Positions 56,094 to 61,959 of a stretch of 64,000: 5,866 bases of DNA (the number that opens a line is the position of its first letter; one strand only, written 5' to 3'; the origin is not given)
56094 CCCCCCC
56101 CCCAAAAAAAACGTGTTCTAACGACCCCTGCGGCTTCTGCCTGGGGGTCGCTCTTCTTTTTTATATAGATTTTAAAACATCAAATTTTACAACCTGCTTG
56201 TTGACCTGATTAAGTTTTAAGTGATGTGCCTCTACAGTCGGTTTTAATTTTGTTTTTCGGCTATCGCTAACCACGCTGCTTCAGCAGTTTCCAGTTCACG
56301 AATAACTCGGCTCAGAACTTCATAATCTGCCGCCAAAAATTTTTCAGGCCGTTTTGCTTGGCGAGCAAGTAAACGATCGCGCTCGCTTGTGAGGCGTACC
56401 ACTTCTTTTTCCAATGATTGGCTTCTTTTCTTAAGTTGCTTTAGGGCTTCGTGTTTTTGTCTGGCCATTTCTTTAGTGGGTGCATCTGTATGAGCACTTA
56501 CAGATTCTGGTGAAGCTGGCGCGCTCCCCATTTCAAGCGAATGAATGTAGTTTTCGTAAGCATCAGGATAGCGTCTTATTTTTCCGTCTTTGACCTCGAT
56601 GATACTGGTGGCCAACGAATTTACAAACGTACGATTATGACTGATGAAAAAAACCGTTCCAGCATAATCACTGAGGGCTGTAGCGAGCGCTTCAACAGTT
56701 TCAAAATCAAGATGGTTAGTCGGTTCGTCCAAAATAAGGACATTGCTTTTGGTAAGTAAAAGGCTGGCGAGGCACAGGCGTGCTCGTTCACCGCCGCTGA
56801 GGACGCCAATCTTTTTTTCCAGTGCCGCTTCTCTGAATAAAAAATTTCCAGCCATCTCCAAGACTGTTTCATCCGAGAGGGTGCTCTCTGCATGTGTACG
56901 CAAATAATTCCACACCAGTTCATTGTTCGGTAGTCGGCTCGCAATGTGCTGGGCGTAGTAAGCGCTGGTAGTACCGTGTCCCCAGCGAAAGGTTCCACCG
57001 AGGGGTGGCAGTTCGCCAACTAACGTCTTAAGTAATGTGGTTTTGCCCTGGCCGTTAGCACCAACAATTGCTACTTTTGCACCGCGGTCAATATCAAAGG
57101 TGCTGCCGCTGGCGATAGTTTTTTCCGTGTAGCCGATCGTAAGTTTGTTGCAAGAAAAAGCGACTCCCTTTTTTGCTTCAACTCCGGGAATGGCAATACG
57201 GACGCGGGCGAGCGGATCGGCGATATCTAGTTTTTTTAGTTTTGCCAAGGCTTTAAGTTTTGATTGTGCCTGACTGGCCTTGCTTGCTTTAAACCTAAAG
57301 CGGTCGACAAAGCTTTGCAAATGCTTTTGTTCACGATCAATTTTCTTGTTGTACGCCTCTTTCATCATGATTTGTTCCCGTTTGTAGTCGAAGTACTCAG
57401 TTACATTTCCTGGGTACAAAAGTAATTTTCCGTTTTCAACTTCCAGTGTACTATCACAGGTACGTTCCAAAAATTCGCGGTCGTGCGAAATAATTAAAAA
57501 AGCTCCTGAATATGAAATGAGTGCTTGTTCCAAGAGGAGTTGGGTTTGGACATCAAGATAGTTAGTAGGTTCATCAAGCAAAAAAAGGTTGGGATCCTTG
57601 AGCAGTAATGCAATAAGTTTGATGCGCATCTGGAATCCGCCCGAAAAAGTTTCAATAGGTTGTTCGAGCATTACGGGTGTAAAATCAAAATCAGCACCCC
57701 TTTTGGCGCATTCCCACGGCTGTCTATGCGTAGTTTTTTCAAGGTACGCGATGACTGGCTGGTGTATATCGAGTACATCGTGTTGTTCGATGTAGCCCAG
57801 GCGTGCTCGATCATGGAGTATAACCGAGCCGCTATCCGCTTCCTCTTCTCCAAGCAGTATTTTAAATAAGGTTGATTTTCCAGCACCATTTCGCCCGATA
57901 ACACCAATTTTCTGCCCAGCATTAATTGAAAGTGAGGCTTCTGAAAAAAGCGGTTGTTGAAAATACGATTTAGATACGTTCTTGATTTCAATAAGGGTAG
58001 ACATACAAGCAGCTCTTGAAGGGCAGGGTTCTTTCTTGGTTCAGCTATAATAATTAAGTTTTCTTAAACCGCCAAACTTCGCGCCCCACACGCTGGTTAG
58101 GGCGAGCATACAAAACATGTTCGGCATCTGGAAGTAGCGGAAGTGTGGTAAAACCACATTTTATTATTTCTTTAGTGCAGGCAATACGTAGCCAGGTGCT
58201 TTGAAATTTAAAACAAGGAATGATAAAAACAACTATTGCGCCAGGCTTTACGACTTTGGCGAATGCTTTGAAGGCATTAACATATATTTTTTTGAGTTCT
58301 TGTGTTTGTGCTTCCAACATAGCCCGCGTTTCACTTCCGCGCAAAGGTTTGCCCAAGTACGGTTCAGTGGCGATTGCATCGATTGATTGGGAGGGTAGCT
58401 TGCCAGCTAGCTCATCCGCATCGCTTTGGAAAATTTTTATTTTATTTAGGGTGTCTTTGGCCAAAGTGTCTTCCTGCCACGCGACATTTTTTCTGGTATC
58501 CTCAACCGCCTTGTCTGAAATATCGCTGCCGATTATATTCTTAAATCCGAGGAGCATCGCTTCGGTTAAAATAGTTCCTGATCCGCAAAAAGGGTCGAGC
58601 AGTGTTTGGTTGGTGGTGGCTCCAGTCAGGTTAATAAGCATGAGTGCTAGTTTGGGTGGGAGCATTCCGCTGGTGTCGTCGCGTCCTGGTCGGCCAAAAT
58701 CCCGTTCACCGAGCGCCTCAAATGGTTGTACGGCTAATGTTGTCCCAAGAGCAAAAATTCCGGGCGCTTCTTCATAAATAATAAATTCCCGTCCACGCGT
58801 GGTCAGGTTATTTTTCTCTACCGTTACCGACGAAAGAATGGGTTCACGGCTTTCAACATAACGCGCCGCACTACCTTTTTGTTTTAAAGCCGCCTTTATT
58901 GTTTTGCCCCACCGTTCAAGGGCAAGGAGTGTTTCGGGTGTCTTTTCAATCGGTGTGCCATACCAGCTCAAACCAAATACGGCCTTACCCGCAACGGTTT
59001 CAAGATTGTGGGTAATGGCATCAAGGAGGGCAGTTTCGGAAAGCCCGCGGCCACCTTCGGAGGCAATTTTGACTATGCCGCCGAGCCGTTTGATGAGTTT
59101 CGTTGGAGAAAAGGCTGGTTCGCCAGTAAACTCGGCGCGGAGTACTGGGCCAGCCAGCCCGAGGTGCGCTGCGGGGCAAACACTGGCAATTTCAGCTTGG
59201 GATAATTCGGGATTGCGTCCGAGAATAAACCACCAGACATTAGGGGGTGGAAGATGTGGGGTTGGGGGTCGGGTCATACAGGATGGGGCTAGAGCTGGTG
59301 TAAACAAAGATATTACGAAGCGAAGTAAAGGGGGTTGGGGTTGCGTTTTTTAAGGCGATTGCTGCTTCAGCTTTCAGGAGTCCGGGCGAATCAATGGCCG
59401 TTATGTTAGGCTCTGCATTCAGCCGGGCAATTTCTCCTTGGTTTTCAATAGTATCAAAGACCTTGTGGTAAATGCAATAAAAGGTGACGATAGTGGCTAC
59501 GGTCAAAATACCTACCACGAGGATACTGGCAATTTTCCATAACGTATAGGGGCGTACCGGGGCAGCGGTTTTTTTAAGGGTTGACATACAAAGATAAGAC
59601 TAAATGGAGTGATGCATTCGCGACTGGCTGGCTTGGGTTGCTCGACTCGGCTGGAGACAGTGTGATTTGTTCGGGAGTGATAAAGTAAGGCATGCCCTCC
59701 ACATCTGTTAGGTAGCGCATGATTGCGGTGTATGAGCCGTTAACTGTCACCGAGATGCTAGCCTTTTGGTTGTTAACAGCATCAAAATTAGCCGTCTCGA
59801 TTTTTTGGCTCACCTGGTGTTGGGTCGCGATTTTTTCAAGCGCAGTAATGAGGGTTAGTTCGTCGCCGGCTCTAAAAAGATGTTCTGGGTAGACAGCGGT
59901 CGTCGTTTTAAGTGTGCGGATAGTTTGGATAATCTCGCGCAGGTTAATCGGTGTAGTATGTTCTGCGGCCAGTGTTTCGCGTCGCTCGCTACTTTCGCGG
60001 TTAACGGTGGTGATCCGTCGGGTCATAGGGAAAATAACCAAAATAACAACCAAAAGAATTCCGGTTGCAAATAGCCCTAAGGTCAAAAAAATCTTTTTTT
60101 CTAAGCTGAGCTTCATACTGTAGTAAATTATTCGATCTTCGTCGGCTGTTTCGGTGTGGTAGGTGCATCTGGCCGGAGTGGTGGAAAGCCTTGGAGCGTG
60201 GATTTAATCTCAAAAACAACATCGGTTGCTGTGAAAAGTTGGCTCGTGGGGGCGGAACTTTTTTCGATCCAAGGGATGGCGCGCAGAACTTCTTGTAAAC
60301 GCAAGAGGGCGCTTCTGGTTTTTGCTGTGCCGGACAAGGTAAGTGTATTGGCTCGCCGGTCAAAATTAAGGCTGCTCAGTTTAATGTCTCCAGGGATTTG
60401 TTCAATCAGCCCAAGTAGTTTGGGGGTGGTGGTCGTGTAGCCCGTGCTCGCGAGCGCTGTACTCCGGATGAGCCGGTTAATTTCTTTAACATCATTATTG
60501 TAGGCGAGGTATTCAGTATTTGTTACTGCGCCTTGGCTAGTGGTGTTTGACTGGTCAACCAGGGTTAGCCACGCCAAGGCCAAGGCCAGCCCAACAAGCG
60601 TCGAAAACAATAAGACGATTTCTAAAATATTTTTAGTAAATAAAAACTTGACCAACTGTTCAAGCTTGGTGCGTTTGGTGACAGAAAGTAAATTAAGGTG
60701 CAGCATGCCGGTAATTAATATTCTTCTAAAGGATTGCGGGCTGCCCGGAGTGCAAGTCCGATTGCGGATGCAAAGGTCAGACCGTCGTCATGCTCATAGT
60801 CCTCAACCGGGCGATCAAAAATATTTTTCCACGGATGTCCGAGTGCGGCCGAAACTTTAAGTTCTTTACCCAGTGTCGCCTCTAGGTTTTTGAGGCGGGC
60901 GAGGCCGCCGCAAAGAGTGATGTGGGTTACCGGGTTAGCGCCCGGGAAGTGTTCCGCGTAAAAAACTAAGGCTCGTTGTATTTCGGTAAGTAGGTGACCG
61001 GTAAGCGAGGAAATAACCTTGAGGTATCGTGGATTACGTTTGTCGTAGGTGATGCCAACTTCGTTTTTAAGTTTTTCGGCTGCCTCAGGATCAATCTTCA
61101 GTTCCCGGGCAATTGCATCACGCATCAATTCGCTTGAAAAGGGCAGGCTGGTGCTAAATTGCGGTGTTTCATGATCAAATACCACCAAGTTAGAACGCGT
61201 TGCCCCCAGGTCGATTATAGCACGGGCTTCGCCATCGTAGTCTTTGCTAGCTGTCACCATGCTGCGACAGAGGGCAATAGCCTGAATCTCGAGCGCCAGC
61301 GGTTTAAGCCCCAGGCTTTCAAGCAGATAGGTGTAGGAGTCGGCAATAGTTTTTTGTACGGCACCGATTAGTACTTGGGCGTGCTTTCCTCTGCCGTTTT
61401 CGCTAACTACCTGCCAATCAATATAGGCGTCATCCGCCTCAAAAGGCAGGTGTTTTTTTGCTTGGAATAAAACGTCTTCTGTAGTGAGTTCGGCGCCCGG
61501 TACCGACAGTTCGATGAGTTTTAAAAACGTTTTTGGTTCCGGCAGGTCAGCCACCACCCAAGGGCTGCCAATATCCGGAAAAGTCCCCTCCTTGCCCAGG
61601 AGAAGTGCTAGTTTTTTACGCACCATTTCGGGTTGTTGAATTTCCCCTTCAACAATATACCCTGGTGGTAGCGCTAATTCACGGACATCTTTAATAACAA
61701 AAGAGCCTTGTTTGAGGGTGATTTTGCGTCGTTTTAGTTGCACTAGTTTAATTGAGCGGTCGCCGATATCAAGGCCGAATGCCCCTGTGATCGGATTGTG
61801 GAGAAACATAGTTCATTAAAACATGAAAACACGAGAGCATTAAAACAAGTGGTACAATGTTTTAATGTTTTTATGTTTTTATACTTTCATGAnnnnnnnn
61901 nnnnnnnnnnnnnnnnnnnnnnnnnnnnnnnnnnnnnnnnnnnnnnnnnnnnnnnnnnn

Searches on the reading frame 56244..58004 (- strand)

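Call 13: search_protein_families(library=pfam, proteins=[window:56244-58004:-], max_evalue=0.001)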
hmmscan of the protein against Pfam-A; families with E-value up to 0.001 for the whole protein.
window:56244-58004:- (586 aa): 10 families
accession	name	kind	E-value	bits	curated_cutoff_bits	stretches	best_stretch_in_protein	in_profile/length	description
PF00005.33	ABC_tran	-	2.1e-49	168.1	25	2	22-148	3-137/137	ABC transporter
PF12848.13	ABC_tran_Xtn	-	2.8e-18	66.2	25.9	1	187-260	1-74/85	ABC transporter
PF13304.12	AAA_21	-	2.1e-16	61.3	27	1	385-458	221-300/304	AAA domain, putative AbiEii toxin, Type IV TA system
PF02463.25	SMC_N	-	1.3e-11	44.8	40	0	388-470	125-210/220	RecF/RecN/SMC N terminal domain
PF13555.12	AAA_29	-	6e-07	29.6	27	0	299-325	13-39/61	P-loop containing region of AAA domain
PF01926.29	MMR_HSR1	-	1.7e-06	28.6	21.9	0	32-56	1-24/113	50S ribosome-binding GTPase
PF13401.12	AAA_22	-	4.5e-06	27.4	27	0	311-362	8-62/130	AAA domain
PF00006.31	ATP-synt_ab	-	6.1e-05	23.2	29.5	0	25-58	9-42/213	ATP synthase alpha/beta family, nucleotide-binding domain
PF13191.12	AAA_16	-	0.0002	22.3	32.6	0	311-444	27-156/167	AAA ATPase domain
PF00931.28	NB-ARC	-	0.00058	19.6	23.5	0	310-340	20-50/248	NB-ARC domain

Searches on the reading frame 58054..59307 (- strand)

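Call 13: search_protein_families(library=pfam, proteins=[window:58054-59307:-], max_evalue=0.001)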
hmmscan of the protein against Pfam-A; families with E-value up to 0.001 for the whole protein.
window:58054-59307:- (417 aa): 8 families
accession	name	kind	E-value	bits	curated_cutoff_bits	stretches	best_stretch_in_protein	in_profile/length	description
PF01170.24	UPF0020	-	4.2e-14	53.1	22.3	1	212-341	8-155/197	RMKL-like, methyltransferase domain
PF01555.25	N6_N4_Mtase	-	1.3e-07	32.3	26.7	1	216-271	166-219/221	DNA methylase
PF13847.12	Methyltransf_31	-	1.7e-06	28.2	27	1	233-360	4-108/145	Methyltransferase domain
PF08241.18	Methyltransf_11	-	5.3e-05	24.2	21.2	1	238-313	2-65/95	Methyltransferase domain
PF03602.21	Cons_hypoth95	-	0.00014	22.1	24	1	231-313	40-118/182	Conserved hypothetical protein 95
PF06325.19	PrmA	-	0.00019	21.5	22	1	231-277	160-206/296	Ribosomal protein L11 methyltransferase (PrmA)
PF11599.14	AviRa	-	0.0004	20.4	25.7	1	232-277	50-99/232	RRNA methyltransferase AviRa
PF13649.12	Methyltransf_25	-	0.00041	21.4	27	0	237-314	2-70/97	Methyltransferase domain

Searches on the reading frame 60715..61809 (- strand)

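Call 13: search_protein_families(library=pfam, proteins=[window:60715-61809:-], max_evalue=0.001)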
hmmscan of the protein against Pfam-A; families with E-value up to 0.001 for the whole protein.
window:60715-61809:- (364 aa): 2 families
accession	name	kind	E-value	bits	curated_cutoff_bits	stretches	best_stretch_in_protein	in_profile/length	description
PF11104.14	PilM_2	-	4.6e-33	115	27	1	12-356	1-339/340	Type IV pilus assembly protein PilM;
PF14450.12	FtsA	-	2.5e-11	44.4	31.8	1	197-351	1-127/127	Cell division protein FtsA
